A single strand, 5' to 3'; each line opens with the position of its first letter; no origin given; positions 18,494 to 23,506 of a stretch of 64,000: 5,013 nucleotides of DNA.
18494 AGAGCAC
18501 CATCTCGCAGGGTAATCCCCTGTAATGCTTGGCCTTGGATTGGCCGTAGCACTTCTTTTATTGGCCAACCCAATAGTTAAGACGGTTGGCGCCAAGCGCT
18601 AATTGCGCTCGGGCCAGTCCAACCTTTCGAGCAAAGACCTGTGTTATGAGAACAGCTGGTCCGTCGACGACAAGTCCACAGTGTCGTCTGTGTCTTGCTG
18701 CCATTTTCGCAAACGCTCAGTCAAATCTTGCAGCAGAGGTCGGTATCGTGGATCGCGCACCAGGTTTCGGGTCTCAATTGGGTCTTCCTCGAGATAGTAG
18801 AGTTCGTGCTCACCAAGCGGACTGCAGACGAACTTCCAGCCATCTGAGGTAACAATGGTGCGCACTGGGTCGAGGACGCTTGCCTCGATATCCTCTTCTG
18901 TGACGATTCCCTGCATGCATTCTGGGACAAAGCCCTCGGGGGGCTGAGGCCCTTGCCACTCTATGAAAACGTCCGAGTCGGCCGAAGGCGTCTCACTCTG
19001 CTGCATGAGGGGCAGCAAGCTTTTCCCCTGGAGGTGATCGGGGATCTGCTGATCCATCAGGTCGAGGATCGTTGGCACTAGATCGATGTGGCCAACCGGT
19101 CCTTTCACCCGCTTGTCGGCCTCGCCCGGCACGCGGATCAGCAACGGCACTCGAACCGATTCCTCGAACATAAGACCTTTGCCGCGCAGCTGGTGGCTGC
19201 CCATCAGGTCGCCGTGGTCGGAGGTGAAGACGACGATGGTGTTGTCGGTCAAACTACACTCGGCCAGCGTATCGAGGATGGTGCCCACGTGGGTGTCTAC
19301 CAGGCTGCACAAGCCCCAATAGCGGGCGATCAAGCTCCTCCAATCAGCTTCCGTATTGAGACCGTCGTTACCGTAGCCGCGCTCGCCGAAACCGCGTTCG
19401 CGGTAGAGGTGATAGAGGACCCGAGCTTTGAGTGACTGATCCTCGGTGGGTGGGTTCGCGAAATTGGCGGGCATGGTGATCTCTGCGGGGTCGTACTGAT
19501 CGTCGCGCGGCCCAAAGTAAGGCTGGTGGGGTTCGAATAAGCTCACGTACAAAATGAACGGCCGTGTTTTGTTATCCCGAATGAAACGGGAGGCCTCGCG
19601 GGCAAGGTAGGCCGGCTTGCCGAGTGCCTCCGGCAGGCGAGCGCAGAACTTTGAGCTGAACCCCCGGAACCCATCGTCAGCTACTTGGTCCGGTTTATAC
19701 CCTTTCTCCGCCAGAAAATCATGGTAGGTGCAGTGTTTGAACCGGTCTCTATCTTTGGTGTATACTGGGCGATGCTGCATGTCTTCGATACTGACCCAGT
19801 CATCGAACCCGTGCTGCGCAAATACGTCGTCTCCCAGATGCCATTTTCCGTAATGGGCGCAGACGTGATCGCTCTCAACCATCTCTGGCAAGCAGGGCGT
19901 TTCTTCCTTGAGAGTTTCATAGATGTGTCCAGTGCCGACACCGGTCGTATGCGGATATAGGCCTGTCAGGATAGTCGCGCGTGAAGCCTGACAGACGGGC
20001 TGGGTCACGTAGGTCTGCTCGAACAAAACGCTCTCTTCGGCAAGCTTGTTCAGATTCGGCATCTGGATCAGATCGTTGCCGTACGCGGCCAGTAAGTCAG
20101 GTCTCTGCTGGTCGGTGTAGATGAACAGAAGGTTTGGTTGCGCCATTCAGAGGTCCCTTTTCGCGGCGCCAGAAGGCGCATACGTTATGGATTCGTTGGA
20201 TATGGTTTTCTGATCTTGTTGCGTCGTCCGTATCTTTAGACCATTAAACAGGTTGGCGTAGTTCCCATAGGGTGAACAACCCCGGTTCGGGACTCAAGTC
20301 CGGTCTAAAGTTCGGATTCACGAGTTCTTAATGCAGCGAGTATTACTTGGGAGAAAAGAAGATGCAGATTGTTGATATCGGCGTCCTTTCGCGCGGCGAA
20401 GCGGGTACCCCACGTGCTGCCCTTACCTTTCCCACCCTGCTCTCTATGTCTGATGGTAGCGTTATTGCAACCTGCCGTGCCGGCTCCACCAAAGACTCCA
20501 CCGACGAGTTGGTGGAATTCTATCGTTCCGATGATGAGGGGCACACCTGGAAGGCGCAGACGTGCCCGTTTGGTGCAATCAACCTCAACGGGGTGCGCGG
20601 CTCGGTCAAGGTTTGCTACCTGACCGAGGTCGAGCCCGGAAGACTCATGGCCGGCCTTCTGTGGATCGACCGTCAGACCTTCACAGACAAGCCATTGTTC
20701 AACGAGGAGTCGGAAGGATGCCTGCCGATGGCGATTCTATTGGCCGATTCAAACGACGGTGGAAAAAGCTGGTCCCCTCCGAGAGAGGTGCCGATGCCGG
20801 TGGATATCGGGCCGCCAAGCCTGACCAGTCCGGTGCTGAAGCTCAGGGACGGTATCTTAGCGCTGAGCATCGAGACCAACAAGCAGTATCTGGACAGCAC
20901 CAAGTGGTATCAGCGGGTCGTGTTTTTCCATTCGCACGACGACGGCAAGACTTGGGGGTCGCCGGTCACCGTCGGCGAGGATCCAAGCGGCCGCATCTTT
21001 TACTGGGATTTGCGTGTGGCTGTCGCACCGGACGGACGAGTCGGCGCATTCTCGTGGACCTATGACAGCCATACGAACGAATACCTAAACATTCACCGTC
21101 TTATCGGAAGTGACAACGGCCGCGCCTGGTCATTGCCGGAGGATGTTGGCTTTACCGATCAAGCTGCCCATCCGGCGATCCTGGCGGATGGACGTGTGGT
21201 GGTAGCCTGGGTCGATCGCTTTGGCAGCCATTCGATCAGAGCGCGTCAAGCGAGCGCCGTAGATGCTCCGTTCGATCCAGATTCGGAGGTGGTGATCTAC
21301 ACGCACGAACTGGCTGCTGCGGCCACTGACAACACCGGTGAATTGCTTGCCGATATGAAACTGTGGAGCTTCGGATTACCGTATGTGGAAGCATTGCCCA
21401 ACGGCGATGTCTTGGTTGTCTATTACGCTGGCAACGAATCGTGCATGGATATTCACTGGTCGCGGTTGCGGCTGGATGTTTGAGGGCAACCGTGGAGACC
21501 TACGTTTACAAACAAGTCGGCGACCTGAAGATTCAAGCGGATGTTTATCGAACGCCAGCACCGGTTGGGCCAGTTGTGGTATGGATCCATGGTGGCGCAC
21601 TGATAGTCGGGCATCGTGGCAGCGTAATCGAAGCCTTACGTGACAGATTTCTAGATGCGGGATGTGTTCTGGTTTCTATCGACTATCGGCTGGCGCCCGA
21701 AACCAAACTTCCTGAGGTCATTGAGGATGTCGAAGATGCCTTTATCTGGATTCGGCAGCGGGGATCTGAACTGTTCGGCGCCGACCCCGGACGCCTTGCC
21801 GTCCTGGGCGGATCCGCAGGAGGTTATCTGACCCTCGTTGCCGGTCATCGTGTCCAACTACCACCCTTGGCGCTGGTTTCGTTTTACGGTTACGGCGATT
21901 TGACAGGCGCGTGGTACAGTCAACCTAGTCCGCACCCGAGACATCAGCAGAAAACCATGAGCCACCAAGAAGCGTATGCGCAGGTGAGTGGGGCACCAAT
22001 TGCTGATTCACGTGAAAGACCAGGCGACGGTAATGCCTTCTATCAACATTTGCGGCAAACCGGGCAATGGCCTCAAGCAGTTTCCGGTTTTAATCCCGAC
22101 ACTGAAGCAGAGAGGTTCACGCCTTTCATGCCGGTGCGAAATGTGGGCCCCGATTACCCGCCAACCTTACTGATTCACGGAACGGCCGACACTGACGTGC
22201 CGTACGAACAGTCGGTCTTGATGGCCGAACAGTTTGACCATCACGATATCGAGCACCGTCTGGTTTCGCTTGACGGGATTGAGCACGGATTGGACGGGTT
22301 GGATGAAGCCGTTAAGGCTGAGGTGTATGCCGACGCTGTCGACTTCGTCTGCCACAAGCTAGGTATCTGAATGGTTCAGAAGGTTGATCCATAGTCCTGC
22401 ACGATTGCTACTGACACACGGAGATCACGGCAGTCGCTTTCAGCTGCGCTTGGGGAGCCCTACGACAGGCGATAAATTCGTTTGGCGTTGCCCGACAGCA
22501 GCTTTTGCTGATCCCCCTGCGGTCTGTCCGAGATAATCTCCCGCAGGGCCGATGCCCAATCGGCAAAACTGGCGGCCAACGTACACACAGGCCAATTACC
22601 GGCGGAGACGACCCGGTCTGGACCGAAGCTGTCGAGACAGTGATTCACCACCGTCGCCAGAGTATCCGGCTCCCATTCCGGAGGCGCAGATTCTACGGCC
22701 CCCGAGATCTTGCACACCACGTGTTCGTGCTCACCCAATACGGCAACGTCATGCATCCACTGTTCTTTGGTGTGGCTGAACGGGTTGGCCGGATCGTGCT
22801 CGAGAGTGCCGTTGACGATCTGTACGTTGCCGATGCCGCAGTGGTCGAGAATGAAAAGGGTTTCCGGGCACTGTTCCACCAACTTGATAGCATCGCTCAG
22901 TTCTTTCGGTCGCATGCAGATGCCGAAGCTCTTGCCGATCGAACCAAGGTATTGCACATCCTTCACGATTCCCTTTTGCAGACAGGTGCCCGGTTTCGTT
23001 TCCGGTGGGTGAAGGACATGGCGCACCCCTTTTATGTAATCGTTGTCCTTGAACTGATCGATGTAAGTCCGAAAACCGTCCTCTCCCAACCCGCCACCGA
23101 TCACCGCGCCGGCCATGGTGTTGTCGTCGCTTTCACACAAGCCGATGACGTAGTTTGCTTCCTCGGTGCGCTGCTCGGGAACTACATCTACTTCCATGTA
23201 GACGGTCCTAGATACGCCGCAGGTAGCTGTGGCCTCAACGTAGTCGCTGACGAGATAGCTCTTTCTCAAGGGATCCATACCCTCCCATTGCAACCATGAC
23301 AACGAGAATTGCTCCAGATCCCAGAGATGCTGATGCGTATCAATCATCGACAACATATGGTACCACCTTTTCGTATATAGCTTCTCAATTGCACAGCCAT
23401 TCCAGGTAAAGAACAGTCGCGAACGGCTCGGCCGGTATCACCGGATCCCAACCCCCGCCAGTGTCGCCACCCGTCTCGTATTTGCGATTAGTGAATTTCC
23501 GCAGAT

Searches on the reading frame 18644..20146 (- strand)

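Call 21: search_protein_families(library=pfam, proteins=[window:18644-20146:-], max_evalue=0.001)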
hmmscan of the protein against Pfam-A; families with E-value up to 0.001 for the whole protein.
window:18644-20146:- (500 aa): 4 families
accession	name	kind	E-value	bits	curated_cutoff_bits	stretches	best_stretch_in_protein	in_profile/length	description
PF00884.28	Sulfatase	-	9.1e-51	173.4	25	1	4-365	1-300/301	Sulfatase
PF16347.10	SGSH_C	-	2e-20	73.9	29.3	2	316-397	1-84/154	N-sulphoglucosamine sulphohydrolase, C-terminal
PF01663.27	Phosphodiest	-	4.1e-11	43.5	23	1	6-80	1-72/342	Type I phosphodiesterase / nucleotide pyrophosphatase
PF02995.22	DUF229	-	0.00081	18.6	25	0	272-342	302-370/496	Protein of unknown function (DUF229)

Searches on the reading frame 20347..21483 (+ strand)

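Call 22: search_protein_families(library=pfam, proteins=[window:20347-21483:+], max_evalue=0.001)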
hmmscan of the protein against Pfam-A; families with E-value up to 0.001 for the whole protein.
window:20347-21483:+ (378 aa): 3 families
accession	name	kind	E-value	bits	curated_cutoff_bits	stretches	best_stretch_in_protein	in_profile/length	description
PF13088.12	BNR_2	-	3.5e-10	40.1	31.4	0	196-287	25-127/277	BNR repeat-like domain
PF02012.26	BNR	-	2.3e-05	24.1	27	0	59-69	1-11/12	BNR/Asp-box repeat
PF15892.11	BNR_4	-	0.00018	21.4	27.3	0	23-182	91-225/272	BNR repeat-containing family member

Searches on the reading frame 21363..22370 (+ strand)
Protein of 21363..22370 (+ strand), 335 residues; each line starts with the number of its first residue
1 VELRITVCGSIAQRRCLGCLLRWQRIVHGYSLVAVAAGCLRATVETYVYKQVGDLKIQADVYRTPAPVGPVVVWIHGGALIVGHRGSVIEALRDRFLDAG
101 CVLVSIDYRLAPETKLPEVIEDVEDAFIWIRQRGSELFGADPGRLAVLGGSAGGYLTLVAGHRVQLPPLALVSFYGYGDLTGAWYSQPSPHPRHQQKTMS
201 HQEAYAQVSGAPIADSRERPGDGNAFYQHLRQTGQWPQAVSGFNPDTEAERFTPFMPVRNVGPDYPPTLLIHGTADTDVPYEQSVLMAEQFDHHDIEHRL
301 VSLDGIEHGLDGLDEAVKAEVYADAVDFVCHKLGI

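Call 22: search_protein_families(library=pfam, proteins=[window:21363-22370:+], max_evalue=0.001)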
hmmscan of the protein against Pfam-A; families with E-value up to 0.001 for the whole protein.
window:21363-22370:+ (335 aa): 4 families
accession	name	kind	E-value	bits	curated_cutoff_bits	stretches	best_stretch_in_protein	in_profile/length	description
PF20434.5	BD-FAE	-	5.8e-29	101.6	26.8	1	69-290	13-214/215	BD-FAE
PF07859.19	Abhydrolase_3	-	9e-24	84.8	25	1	72-180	1-112/210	alpha/beta hydrolase fold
PF00326.27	Peptidase_S9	-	1.1e-16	61.5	22.6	1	208-334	93-211/213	Prolyl oligopeptidase family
PF00135.34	COesterase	-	6.9e-08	32.3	27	1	69-156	102-196/515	Carboxylesterase family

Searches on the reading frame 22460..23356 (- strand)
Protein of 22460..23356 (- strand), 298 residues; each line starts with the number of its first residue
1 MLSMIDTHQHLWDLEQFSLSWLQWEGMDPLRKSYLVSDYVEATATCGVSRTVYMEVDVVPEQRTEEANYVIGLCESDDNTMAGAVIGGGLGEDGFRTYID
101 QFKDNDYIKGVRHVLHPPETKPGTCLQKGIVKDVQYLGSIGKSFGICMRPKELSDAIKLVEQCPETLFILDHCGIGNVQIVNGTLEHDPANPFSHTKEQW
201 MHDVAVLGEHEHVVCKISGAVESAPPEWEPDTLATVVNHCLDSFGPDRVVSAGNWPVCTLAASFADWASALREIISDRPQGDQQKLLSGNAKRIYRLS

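Call 22: search_protein_families(library=pfam, proteins=[window:22460-23356:-], max_evalue=0.001)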
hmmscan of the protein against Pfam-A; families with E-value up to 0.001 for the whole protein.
window:22460-23356:- (298 aa): 1 family
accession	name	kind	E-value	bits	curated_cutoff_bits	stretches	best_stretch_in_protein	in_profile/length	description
PF04909.20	Amidohydro_2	-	6.1e-30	105.4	26.4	1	5-297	1-289/289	Amidohydrolase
